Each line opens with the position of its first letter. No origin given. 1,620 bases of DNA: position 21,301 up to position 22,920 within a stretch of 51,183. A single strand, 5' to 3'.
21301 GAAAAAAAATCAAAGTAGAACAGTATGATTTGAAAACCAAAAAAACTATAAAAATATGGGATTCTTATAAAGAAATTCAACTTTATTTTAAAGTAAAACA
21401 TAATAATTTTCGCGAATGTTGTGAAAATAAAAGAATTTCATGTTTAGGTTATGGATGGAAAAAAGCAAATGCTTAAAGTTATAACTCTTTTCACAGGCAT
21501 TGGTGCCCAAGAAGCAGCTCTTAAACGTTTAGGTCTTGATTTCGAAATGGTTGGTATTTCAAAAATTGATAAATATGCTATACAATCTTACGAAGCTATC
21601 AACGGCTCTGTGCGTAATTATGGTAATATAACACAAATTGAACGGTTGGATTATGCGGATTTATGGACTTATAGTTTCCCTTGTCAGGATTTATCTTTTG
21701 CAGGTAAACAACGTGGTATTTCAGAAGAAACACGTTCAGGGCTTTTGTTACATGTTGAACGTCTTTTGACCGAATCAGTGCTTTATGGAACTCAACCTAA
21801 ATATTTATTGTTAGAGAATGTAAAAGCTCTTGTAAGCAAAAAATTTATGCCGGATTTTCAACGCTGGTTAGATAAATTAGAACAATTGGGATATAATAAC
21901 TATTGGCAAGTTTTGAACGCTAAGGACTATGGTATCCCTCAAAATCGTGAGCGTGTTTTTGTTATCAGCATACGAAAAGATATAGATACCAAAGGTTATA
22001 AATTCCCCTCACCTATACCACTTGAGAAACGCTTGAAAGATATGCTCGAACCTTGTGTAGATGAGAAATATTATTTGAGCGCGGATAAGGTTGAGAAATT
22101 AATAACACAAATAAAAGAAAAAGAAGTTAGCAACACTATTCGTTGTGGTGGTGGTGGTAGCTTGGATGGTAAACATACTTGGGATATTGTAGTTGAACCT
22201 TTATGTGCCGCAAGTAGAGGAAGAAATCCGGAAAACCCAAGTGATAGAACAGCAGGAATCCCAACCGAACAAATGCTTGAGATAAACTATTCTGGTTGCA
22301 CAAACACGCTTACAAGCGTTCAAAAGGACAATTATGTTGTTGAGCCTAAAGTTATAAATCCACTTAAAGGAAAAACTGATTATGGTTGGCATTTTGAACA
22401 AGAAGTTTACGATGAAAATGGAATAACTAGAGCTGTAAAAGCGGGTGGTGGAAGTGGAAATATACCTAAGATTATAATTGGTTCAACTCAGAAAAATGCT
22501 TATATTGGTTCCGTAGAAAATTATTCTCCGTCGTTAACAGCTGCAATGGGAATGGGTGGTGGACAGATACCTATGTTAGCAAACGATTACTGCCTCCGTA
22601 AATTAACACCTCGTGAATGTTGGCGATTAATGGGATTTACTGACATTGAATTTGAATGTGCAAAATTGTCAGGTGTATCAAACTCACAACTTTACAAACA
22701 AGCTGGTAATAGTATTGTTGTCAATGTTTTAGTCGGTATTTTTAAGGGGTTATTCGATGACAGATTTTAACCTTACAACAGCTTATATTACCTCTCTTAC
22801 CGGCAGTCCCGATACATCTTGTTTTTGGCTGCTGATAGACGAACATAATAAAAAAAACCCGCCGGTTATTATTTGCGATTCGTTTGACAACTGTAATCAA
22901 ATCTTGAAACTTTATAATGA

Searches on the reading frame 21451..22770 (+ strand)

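Call 56: search_protein_families(library=phrogs, proteins=[window:21451-22770:+], max_evalue=0.00001)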
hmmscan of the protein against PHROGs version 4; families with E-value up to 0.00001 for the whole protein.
window:21451-22770:+ (439 aa): 9 families
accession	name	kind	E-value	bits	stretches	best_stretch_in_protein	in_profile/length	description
phrog_116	-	other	5.5e-83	280.6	1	4-435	204-490/779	DNA methyltransferase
phrog_363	-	other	4.7e-42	145.3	1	5-177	51-217/327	DNA methyltransferase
phrog_17284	-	unknown function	2.9e-19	70.3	1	370-437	147-213/245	-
phrog_16427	-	other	3e-15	57.6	1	378-434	113-168/235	DNA methyltransferase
phrog_26324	-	other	1.1e-13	52.7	1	378-432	143-201/210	DNA methyltransferase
phrog_16528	-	other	1.6e-10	42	1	354-434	142-217/236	DNA methyltransferase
phrog_8411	-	unknown function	7.3e-10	40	1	369-421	155-206/206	-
phrog_36001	-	unknown function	5.2e-07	29.2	1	110-181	497-568/715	-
phrog_5999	-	other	1.2e-06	29.5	1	7-102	2-103/109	DNA methyltransferase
